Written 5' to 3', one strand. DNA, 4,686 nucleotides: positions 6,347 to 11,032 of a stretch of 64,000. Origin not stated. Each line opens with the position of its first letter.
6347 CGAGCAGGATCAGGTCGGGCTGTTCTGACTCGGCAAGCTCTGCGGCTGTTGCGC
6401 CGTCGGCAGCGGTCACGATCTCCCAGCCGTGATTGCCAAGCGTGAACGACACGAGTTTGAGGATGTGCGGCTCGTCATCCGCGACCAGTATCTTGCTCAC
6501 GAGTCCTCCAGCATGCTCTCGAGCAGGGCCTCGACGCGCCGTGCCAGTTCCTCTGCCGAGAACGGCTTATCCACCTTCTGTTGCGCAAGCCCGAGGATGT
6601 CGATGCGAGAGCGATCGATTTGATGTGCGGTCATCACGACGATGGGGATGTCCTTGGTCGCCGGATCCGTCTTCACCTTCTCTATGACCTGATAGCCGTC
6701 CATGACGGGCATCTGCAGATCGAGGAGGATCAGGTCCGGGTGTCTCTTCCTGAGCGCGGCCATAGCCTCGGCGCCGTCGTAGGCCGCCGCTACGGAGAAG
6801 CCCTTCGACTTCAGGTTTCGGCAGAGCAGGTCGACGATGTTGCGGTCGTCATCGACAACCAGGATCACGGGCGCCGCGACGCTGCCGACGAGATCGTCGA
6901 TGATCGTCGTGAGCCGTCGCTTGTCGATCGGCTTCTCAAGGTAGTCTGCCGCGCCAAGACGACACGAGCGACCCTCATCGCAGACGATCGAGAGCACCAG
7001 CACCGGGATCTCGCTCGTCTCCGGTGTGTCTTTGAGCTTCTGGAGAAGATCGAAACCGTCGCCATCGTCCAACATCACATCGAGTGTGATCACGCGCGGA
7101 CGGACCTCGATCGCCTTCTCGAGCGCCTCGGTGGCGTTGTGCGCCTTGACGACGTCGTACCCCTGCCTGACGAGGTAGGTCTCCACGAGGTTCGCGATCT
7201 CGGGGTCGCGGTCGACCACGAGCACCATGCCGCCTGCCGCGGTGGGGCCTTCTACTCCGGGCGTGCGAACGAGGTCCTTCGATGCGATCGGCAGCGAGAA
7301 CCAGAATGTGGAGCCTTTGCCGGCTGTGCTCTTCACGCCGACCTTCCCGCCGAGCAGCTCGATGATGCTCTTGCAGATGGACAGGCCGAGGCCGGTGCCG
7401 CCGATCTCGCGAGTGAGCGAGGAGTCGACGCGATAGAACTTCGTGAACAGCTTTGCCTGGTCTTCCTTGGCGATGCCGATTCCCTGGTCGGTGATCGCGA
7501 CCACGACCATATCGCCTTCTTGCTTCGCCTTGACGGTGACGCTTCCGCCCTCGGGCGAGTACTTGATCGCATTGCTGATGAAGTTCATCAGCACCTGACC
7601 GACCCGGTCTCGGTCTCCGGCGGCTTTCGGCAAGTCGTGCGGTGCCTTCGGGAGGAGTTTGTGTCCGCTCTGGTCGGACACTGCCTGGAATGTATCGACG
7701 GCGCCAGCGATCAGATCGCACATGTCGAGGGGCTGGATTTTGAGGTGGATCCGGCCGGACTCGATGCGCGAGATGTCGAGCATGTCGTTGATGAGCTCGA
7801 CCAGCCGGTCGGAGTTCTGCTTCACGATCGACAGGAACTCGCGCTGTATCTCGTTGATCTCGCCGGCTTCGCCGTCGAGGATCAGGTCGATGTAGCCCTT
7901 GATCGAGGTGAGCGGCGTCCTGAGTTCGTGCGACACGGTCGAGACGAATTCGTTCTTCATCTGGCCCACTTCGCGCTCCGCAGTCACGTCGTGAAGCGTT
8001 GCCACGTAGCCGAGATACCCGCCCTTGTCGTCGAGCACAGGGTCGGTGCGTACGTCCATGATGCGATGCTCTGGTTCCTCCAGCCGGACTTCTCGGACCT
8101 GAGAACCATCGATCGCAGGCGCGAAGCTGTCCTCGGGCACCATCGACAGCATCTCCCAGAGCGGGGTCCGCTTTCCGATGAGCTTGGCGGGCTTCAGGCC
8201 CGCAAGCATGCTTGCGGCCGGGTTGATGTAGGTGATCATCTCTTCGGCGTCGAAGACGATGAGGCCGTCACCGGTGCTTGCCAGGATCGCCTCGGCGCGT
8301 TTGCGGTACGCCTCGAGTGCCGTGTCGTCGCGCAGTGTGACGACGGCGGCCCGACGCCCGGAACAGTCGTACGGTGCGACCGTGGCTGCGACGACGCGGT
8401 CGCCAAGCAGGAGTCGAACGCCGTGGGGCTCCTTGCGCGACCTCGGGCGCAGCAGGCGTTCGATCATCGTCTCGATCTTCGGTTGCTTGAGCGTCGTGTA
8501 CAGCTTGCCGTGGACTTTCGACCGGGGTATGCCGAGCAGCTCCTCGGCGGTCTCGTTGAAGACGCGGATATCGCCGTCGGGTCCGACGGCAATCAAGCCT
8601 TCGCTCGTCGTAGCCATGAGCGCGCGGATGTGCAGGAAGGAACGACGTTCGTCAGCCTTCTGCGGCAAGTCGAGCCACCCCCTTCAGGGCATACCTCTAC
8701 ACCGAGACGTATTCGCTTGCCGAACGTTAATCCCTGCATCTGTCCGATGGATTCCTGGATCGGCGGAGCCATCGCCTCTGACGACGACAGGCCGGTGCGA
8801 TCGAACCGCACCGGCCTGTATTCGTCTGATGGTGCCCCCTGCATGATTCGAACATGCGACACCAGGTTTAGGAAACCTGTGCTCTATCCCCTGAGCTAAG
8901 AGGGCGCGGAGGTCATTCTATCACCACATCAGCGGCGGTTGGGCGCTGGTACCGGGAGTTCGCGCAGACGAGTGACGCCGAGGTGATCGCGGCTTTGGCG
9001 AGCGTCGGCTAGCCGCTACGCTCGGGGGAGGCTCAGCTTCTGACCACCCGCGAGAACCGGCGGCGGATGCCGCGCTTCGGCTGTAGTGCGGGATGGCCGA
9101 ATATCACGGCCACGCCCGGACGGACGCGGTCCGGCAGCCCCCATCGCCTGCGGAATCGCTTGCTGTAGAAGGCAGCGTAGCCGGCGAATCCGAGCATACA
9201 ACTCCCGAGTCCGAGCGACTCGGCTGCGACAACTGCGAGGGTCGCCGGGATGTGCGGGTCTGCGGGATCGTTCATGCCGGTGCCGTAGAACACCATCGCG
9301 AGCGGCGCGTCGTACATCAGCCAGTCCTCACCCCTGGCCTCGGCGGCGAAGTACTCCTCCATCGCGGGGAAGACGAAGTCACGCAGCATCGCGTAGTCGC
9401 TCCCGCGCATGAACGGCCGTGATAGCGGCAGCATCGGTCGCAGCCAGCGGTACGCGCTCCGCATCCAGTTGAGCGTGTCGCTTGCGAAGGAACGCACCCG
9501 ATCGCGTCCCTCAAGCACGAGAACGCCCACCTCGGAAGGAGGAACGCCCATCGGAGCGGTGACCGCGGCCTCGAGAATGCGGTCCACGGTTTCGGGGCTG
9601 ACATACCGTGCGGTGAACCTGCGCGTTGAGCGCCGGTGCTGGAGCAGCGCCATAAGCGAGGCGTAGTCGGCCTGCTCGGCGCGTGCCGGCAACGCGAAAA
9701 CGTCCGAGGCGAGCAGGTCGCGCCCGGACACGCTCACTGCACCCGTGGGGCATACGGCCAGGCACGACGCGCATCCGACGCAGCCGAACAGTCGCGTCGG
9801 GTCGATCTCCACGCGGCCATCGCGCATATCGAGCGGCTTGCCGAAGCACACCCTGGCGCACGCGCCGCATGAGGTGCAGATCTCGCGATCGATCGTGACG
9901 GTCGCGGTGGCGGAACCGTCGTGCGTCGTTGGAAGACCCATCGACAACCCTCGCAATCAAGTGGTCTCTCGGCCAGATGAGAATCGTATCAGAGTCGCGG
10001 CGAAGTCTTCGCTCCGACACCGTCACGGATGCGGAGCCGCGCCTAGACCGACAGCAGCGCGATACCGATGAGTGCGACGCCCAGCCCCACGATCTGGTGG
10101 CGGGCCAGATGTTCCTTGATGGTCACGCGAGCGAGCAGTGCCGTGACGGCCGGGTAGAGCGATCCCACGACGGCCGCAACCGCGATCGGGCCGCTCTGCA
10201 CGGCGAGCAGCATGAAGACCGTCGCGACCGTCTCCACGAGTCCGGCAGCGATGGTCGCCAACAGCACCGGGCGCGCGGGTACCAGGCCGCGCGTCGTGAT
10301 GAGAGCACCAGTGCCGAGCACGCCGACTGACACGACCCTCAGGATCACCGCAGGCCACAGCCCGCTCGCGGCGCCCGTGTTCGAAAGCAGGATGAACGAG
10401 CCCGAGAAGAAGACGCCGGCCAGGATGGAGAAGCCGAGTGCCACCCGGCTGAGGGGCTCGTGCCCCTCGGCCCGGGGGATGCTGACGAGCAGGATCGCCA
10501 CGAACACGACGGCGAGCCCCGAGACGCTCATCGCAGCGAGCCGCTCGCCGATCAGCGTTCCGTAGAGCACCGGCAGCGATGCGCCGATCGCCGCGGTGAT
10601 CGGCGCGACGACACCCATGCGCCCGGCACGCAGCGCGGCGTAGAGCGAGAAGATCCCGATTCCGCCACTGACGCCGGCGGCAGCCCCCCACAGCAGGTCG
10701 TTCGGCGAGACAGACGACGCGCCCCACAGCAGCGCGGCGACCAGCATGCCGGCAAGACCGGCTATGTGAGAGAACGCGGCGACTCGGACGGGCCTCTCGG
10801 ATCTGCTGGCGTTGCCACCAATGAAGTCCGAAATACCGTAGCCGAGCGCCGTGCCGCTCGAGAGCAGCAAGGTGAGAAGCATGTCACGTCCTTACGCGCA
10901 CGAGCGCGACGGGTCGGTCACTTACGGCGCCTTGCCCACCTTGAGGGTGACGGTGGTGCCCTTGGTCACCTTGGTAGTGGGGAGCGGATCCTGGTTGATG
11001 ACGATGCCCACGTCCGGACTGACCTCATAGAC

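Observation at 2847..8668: Operon-like block: hybrid PAS histidine kinase, three stand-alone receivers, then two tandem heptahaem cytochromes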

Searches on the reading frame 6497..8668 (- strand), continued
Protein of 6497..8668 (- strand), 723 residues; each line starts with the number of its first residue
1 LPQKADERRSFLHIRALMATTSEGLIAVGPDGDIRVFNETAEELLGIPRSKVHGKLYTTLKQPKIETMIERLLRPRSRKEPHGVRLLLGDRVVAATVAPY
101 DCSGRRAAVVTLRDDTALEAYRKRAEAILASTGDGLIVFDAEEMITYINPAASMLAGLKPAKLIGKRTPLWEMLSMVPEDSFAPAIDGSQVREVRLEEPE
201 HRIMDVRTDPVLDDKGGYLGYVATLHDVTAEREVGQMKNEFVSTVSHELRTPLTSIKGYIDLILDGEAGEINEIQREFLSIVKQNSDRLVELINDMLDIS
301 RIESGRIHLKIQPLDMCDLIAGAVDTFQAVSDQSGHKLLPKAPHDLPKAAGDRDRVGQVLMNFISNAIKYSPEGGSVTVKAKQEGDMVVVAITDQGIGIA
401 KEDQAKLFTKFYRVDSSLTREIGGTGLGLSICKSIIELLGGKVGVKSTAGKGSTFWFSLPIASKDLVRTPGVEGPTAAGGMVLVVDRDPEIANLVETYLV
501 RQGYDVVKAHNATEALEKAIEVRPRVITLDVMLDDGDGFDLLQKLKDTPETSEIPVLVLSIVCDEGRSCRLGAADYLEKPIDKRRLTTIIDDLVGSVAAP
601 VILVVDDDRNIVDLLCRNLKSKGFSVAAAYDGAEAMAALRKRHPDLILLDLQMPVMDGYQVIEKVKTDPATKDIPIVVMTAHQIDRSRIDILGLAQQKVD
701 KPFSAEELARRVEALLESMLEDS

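Call 33: find_encoding_contigs(protein=P0213, flank=6000, max_places=1)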
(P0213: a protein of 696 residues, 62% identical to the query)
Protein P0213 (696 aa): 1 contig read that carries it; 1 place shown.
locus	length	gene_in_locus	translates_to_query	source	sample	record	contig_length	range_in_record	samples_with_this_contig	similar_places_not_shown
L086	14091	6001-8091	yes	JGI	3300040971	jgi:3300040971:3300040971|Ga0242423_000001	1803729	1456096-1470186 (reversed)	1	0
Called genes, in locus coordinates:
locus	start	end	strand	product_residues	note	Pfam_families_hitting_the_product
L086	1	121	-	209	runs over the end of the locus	PF00156:Pribosyltran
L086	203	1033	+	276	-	PF00248:Aldo_ket_red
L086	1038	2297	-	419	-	PF09587:PGA_cap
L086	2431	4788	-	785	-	PF07602:DUF1565, PF04122:CW_binding_2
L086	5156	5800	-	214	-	PF06026:Rib_5-P_isom_A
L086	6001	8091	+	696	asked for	PF13426:PAS_9 (faint), PF00989:PAS (weak), PF08448:PAS_4 (weak), PF13188:PAS_8, PF00512:HisKA, PF02518:HATPase_c, PF00072:Response_reg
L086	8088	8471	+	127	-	PF00072:Response_reg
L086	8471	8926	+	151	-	PF00072:Response_reg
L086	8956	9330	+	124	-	PF00072:Response_reg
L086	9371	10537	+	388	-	PF22113:Mtrc-MtrF_II-IV_dom (faint), PF14522:Cytochrome_C7 (faint), PF14537:Cytochrom_c3_2 (faint), PF09699:Paired_CXXCH_1 (weak)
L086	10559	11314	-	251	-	PF00528:BPD_transp_1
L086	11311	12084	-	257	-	PF00005:ABC_tran, PF13304:AAA_21 (faint)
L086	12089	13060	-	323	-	PF13379:NMT1_2, PF09084:NMT1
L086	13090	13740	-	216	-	PF00583:Acetyltransf_1, PF13673:Acetyltransf_10, PF13508:Acetyltransf_7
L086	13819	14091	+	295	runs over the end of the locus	PF08282:Hydrolase_3 (faint)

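Call 34: find_encoding_contigs(protein=P0139, flank=6000, max_places=1)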
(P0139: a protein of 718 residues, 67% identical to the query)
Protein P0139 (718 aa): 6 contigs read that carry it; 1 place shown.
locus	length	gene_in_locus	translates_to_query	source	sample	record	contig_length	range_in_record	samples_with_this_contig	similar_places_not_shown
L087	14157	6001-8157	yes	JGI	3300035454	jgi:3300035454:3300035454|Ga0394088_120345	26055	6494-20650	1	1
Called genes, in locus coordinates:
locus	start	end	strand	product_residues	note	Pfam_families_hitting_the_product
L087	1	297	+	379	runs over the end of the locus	PF00481:PP2C, PF13672:PP2C_2, PF07228:SpoIIE (weak)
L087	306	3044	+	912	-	PF01098:FTSW_RODA_SPOVE, PF21922:PBP_dimer_2, PF00905:Transpeptidase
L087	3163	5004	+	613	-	PF00069:Pkinase, PF01636:APH (faint), PF07714:PK_Tyr_Ser-Thr, PF03109:ABC1 (weak), PF03793:PASTA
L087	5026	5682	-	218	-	PF00156:Pribosyltran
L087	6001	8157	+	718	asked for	PF00989:PAS (faint), PF13188:PAS_8 (faint), PF13426:PAS_9 (faint), PF08448:PAS_4 (weak), PF00512:HisKA, PF02518:HATPase_c, PF00072:Response_reg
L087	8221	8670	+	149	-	PF00072:Response_reg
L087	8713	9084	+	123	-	PF00072:Response_reg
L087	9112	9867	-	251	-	PF00528:BPD_transp_1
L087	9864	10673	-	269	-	PF00005:ABC_tran, PF13304:AAA_21 (faint)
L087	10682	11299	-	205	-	PF00583:Acetyltransf_1, PF13673:Acetyltransf_10, PF13508:Acetyltransf_7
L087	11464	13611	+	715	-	PF13089:PP_kinase_N, PF02503:PP_kinase, PF17941:PP_kinase_C_1, PF13091:PLDc_2 (faint), PF13090:PP_kinase_C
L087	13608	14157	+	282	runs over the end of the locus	PF03976:PPK2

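Call 61: find_related_loci(query=A3, collection=metagenome_contigs, flank=6000)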
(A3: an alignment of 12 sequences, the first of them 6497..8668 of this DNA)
Query A3 (723 aa) in metagenome_contigs; peptide patterns used: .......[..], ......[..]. (x = any residue, [..] = any of these).
600 stretches matched a pattern (row limit reached: there are more); 545 encode a relative of the query (tblastn E <= 1e-3); the best 80 are kept; 80 distinct loci.
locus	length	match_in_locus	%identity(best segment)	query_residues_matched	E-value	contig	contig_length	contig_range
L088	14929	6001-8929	61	1-718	0e+0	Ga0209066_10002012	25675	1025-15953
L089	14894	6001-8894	61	6-717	0e+0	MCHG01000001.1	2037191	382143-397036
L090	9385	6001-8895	62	5-717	0e+0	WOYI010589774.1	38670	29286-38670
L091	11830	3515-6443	60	1-718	0e+0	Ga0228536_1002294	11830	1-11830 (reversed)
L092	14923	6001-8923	61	1-723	0e+0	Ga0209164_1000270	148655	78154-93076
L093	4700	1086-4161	56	7-717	0e+0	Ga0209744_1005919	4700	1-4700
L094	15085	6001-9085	53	5-717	0e+0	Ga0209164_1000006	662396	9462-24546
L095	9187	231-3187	60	76-717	0e+0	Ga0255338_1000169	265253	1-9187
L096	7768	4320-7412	52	1-717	0e+0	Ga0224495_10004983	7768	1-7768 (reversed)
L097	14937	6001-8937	54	3-723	0e+0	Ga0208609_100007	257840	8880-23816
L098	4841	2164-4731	61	111-717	0e+0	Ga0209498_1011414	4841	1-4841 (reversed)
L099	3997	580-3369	56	126-723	0e+0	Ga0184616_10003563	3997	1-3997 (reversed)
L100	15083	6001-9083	64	16-717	0e+0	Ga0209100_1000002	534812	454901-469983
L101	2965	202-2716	61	139-716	0e+0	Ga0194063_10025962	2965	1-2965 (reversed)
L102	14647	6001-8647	59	126-717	0e+0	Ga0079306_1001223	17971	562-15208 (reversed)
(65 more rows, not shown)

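Call 65: list_cluster_members(proteins=[P0196, P0152, P0213, P0217, P0226, P0139, P0001])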
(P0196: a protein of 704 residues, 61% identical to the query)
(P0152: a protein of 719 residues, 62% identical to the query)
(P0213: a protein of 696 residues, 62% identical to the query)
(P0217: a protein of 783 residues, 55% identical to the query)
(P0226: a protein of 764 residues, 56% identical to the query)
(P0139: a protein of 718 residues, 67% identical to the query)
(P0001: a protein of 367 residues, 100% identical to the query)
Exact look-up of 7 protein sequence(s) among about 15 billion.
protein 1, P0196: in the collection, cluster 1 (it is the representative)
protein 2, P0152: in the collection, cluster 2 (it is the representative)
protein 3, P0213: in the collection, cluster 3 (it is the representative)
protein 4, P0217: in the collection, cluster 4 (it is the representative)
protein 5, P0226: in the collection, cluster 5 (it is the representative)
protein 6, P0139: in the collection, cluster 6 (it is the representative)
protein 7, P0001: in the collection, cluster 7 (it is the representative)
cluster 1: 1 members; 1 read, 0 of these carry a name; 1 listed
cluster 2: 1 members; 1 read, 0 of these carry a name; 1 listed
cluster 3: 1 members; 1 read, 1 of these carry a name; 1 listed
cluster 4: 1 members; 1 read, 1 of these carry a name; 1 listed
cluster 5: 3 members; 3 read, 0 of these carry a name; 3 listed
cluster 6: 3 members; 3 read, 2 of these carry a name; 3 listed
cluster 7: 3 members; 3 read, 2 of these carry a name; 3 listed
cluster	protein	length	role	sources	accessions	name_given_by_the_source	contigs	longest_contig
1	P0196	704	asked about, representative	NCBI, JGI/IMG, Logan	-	-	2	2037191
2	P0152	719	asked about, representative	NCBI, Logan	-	-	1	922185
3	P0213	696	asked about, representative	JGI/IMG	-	PAS domain S-box-containing protein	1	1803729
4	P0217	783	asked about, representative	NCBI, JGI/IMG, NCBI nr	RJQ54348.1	MAG: response regulator [Actinobacteria bacterium] | MAG: response regulator [Actinomycetota bacterium]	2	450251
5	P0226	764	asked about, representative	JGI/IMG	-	-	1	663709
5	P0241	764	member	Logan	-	-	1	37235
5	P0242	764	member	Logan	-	-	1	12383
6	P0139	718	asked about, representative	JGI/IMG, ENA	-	signal transduction histidine kinase/CheY-like chemotaxis protein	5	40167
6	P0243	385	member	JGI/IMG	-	CheY-like chemotaxis protein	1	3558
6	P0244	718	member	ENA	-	-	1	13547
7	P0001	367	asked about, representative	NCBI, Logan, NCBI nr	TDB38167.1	MAG: hypothetical protein D9V44_09030 [Actinobacteria bacterium] | MAG: hypothetical protein D9V44_09030 [Actinomycetota bacterium]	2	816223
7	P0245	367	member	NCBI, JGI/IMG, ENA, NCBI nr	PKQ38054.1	MAG: hypothetical protein CVT59_02140 [Actinobacteria bacterium HGW-Actinobacteria-1] | predicted CXXCH cytochrome family protein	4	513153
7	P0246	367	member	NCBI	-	-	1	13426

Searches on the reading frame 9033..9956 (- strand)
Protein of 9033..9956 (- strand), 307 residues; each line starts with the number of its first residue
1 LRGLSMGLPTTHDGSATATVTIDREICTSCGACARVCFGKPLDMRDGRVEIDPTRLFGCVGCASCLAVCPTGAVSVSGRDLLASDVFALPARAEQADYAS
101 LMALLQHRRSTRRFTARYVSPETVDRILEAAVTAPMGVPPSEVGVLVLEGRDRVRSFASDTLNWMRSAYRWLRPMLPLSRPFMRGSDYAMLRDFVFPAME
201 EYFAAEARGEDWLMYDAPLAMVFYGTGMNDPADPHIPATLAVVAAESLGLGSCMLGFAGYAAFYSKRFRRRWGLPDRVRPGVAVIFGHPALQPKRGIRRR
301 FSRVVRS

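Call 3: search_protein_families(library=pfam, proteins=[window:9033-9956:-], max_evalue=0.01)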
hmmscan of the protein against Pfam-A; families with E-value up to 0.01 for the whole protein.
window:9033-9956:- (307 aa): 12 families
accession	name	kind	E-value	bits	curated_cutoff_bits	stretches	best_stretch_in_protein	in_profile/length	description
PF00881.29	Nitroreductase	-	8.9e-15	55.7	23.5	1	106-288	2-167/167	Nitroreductase family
PF12838.12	Fer4_7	-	1e-07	32.7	27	2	27-73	2-52/52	4Fe-4S dicluster domain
PF00037.32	Fer4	-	3.5e-07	30.2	21.1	1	20-37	1-18/24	4Fe-4S binding domain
PF13237.11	Fer4_10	-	6.1e-07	29.7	25.5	1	20-70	2-53/53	4Fe-4S dicluster domain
PF12797.12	Fer4_2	-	3.8e-06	27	24.5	1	20-37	3-20/22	4Fe-4S binding domain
PF13187.11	Fer4_9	-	8.2e-06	26.2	27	1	27-73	2-51/52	4Fe-4S dicluster domain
PF12837.12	Fer4_6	-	1.4e-05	25.3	25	1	20-37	2-19/24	4Fe-4S binding domain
PF13484.11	Fer4_16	-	2.3e-05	25.5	30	1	59-77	2-20/66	4Fe-4S double cluster binding domain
PF14697.11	Fer4_21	-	0.00053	20.5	35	1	21-74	2-57/59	4Fe-4S dicluster domain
PF14451.12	Ub-Mut7C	-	0.0016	18.8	23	1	98-152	9-58/81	Mut7-C ubiquitin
PF25160.1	LdpA_Fe-S-bd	-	0.0055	16.9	27.6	0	59-75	28-44/49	LdpA Fe-S cluster-binding domain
PF12798.12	Fer4_3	-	0.006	17.8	27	0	59-73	1-15/15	4Fe-4S binding domain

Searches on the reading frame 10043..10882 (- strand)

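Call 3: search_protein_families(library=pfam, proteins=[window:10043-10882:-], max_evalue=0.01)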
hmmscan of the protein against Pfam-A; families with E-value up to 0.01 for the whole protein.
window:10043-10882:- (279 aa): 1 family
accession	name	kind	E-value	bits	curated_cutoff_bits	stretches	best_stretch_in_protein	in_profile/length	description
PF00892.27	EamA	-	1.3e-15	58.3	28.2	2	151-278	6-134/135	EamA-like transporter family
